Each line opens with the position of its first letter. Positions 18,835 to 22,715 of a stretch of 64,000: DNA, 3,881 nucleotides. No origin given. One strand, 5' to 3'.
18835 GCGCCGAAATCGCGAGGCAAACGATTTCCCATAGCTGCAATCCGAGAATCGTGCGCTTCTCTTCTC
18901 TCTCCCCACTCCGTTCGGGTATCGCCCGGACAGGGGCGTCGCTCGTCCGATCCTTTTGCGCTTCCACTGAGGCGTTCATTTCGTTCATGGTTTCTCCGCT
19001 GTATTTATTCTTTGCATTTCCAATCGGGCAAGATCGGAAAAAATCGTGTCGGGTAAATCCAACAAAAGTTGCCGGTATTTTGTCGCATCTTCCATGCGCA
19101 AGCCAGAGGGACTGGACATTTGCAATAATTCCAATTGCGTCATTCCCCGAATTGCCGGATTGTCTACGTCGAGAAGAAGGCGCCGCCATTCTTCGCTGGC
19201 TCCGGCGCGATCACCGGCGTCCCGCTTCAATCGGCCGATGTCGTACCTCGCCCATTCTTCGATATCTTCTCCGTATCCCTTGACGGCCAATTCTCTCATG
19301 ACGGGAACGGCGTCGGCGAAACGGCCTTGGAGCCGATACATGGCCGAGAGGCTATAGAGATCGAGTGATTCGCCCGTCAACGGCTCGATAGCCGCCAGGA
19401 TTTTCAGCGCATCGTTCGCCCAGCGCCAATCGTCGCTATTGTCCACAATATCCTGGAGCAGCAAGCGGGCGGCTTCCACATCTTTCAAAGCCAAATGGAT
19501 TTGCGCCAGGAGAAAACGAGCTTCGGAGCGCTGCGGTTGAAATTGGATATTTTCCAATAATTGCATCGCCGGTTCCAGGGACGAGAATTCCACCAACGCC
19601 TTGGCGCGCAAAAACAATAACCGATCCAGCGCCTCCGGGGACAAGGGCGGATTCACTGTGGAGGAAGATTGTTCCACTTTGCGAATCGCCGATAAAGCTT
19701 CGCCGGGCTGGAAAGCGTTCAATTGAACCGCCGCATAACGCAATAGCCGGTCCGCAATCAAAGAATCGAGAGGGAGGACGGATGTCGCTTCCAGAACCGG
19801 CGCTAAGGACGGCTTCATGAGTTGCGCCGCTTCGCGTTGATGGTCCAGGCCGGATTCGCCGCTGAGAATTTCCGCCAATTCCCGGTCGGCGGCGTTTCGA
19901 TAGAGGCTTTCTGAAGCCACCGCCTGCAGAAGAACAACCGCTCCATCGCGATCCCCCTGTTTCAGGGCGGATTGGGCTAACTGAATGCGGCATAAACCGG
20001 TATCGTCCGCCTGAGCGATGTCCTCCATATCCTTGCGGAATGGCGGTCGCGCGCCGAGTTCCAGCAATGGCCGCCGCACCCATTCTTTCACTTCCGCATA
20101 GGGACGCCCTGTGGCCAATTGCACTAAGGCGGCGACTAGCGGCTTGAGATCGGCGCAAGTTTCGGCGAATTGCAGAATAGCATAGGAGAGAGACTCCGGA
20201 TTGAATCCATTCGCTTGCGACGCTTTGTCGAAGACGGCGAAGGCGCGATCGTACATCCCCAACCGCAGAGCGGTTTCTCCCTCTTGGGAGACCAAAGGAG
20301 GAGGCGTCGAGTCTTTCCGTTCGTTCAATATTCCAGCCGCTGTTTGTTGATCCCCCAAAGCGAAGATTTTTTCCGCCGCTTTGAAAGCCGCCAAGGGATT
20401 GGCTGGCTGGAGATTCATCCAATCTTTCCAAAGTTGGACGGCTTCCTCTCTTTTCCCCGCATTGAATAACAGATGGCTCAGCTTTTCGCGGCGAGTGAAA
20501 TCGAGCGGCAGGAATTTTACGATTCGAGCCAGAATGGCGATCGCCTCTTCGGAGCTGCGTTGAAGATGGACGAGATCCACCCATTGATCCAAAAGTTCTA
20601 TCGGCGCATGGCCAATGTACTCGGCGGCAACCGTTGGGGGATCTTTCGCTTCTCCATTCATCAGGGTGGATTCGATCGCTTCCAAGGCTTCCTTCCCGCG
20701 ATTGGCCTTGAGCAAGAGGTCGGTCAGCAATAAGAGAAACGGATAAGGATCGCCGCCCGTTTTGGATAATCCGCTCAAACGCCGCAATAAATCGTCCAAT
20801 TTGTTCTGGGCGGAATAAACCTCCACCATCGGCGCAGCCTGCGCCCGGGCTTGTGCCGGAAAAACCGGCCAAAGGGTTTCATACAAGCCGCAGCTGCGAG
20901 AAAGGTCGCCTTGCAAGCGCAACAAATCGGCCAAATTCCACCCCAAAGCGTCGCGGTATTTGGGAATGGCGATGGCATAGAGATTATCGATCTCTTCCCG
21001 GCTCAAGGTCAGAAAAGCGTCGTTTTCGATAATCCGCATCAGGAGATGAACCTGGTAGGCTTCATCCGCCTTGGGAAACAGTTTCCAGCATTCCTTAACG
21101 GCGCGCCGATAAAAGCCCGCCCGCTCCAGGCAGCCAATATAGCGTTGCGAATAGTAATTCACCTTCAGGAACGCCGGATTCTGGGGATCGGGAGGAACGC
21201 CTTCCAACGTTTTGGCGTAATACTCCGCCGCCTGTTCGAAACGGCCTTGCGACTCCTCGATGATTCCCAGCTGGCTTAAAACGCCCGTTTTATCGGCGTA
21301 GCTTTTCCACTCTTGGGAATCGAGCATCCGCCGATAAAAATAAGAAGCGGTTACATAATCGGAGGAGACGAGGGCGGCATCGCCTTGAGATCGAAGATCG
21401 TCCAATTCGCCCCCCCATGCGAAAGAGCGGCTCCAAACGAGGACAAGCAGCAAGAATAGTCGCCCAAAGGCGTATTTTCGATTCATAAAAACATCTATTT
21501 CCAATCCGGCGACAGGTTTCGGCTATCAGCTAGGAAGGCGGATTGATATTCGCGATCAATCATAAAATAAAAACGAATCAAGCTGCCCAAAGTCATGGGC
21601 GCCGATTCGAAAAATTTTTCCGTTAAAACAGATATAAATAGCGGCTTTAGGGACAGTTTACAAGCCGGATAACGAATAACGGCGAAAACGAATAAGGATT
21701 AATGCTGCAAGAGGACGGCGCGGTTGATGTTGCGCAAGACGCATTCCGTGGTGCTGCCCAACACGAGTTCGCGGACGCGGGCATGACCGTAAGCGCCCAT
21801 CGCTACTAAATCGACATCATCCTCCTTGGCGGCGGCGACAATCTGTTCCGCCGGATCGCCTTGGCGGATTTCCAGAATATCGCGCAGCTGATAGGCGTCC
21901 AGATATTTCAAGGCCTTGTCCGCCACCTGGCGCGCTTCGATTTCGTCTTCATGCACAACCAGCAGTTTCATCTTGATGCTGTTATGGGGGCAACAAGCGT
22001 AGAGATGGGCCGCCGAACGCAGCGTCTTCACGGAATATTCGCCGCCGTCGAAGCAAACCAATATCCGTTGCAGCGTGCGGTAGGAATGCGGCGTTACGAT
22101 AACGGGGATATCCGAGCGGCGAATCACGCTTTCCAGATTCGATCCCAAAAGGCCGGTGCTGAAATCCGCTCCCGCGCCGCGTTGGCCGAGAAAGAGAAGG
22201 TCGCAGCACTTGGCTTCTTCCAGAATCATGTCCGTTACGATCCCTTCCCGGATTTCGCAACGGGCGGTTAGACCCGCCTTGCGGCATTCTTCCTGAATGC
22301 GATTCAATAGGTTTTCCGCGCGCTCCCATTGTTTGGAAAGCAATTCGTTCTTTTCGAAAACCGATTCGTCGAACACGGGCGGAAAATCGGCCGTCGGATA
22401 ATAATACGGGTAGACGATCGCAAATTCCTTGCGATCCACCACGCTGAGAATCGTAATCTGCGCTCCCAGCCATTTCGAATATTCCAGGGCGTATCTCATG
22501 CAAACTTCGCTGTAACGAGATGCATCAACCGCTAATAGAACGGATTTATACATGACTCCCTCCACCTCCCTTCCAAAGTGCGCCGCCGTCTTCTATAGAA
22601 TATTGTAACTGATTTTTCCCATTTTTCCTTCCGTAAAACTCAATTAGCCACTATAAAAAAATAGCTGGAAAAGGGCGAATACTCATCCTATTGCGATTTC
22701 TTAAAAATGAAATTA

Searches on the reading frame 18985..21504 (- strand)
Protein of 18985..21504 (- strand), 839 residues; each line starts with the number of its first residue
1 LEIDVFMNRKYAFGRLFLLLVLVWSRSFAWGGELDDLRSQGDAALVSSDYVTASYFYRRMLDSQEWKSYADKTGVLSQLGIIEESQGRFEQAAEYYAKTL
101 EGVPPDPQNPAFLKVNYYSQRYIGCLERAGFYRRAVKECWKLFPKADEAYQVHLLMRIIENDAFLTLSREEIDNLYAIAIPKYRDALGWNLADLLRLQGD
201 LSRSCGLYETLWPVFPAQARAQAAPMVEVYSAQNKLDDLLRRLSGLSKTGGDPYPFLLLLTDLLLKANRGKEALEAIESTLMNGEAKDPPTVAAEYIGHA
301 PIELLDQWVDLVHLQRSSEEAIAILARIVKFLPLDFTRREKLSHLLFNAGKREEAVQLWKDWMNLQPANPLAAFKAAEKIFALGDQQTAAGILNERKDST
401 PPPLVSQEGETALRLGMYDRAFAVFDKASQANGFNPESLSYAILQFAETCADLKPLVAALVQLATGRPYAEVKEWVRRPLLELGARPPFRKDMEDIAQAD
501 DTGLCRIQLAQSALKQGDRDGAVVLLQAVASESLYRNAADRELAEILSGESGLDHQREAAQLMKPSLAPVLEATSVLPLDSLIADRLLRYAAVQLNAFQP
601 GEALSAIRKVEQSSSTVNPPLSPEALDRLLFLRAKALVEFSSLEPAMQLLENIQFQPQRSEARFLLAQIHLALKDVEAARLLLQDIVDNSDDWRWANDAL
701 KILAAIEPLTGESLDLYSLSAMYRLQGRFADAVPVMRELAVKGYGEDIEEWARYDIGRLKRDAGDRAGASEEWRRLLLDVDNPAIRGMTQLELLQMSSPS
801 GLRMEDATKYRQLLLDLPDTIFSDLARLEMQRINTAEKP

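Call 5: search_protein_families(library=pfam, proteins=[window:18985-21504:-])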
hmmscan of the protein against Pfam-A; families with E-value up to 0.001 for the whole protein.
window:18985-21504:- (839 aa): 12 families
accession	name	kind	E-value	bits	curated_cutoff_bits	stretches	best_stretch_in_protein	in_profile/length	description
PF13428.12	TPR_14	-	5.1e-13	48.8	23.5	0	661-694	2-35/44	Tetratricopeptide repeat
PF13432.12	TPR_16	-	1.3e-10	42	32.7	0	657-690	28-61/65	Tetratricopeptide repeat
PF07719.23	TPR_2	-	1.3e-10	41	27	0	75-101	3-29/34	Tetratricopeptide repeat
PF14559.12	TPR_19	-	2.1e-10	41.2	25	1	646-692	10-57/68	Tetratricopeptide repeat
PF13176.12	TPR_7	-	7.8e-10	38.5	27.9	0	76-110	2-35/36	Tetratricopeptide repeat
PF12895.13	ANAPC3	-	3.5e-09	37.2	27.2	0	630-684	26-80/82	Anaphase-promoting complex, cyclosome, subunit 3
PF13374.12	TPR_10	-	5.4e-08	33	27.5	0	76-101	5-30/42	Tetratricopeptide repeat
PF13174.12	TPR_6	-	1.2e-07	32.3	26.3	0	661-689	1-29/33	Tetratricopeptide repeat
PF13424.12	TPR_12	-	6e-07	30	30.1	0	75-101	47-73/77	Tetratricopeptide repeat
PF25058.1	ARM_TT21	-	1.9e-05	25.1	27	0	506-546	97-137/155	Tetratricopeptide repeat protein 21 ARM repeat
PF00515.34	TPR_1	-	2.2e-05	24.5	27.8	0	76-101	4-29/34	Tetratricopeptide repeat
PF13181.12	TPR_8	-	2.8e-05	24.3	25.7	0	78-98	6-26/34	Tetratricopeptide repeat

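Call 27: find_homologous_proteins(query=window:18985-21504:-)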
Query window:18985-21504:- (839 aa): 5 proteins with E <= 0.001 among 8000 candidates.
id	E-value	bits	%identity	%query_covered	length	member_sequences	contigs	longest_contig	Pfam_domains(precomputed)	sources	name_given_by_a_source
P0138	0.0e+0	1841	100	99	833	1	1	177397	PF14559.13,PF25058.2,PF00515.35,PF12895.14,PF13424.13,PF13176.13,PF13432.13,PF13428.13,PF07719.24,PF13174.13,PF13374.13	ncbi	ncbi:MAG: tetratricopeptide repeat protein [Candidatus Omnitrophota bacterium]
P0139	1.2e-257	875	51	96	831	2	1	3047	PF25058.2,PF23300.4,PF13176.13,PF13428.13,PF14559.13,PF24575.2,PF00515.35,PF12895.14,PF13424.13,PF13432.13,PF13181.13,PF07719.24,PF13174.13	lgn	-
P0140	2.1e-204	699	42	99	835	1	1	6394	PF14559.13,PF25058.2,PF13424.13,PF13176.13,PF13432.13,PF13428.13,PF07719.24,PF13174.13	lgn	-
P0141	6.5e-178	612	39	97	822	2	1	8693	PF13176.13,PF13428.13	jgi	jgi:tetratricopeptide (TPR) repeat protein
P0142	5.0e-153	529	37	95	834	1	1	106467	PF14559.13,PF25058.2,PF00515.35,PF13424.13,PF13428.13,PF07719.24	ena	-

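Call 28: find_encoding_contigs(protein=P0142, flank=10000, max_places=1)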
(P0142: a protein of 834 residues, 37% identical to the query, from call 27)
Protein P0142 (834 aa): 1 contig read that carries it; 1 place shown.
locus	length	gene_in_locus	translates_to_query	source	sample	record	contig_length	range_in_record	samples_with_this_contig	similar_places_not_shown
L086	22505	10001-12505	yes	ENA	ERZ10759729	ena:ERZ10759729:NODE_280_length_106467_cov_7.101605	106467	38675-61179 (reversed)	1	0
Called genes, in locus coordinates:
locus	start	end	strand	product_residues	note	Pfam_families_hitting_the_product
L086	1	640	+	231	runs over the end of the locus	-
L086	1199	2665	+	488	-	PF00180:Iso_dh, PF18324:Isocitrate_DH_C_bact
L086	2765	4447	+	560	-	PF00920:ILVD_EDD_N, PF24877:ILV_EDD_C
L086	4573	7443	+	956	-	PF00311:PEPcase, PF24611:Spectrin_Anc-1 (faint)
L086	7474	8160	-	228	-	-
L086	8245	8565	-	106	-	-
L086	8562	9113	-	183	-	-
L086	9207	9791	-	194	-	-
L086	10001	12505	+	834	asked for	PF25058:ARM_TT21 (faint), PF00515:TPR_1 (faint), PF07719:TPR_2 (faint), PF13424:TPR_12 (faint), PF14559:TPR_19 (faint), PF13428:TPR_14 (faint)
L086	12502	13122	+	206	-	-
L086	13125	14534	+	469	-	PF00072:Response_reg, PF00158:Sigma54_activat, PF14532:Sigma54_activ_2, PF25601:AAA_lid_14, PF02954:HTH_8 (weak)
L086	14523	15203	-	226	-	PF27149:YdjY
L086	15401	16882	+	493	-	PF13517:FG-GAP_3 (weak), PF01839:FG-GAP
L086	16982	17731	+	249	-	-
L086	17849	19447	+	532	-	PF02310:B12-binding, PF04055:Radical_SAM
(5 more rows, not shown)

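Call 29: find_encoding_contigs(protein=P0140, flank=10000, max_places=1)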
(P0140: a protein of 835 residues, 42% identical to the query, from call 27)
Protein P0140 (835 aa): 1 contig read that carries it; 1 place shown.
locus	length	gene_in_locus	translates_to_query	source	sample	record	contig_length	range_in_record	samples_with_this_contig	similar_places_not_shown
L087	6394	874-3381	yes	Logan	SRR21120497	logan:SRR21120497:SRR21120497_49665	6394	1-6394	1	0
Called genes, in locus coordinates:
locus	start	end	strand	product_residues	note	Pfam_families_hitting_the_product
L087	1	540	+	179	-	?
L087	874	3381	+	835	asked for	PF13424:TPR_12 (faint), PF07719:TPR_2 (faint), PF13174:TPR_6 (faint), PF13432:TPR_16 (faint), PF13176:TPR_7 (faint), PF13428:TPR_14 (faint), PF14559:TPR_19 (faint), PF25058:ARM_TT21 (faint)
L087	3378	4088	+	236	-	-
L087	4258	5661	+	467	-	PF00072:Response_reg, PF00158:Sigma54_activat, PF14532:Sigma54_activ_2, PF25601:AAA_lid_14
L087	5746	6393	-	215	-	?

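Call 30: find_encoding_contigs(protein=P0141, flank=10000, max_places=1)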
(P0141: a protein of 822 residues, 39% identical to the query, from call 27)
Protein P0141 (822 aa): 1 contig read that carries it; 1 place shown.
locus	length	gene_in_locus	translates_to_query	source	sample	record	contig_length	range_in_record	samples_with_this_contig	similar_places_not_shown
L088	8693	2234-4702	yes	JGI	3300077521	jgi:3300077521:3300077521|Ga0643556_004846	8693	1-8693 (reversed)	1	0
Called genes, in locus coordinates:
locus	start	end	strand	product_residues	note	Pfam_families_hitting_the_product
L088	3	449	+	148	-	?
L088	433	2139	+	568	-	-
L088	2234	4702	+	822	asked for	PF13176:TPR_7 (faint), PF13428:TPR_14 (faint)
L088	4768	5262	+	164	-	-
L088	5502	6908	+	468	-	PF00072:Response_reg, PF00158:Sigma54_activat, PF14532:Sigma54_activ_2, PF07728:AAA_5 (weak), PF25601:AAA_lid_14, PF02954:HTH_8 (weak)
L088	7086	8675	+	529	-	PF13517:FG-GAP_3 (faint), PF01839:FG-GAP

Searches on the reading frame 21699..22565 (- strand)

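Call 17: search_protein_families(library=pfam, proteins=[window:21699-22565:-], max_evalue=0.00001)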
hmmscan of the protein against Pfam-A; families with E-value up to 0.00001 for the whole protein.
window:21699-22565:- (288 aa): 1 family
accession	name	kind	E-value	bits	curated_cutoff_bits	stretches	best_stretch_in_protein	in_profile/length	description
PF00582.32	Usp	-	6.3e-36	124.5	24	2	5-159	1-141/141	Universal stress protein family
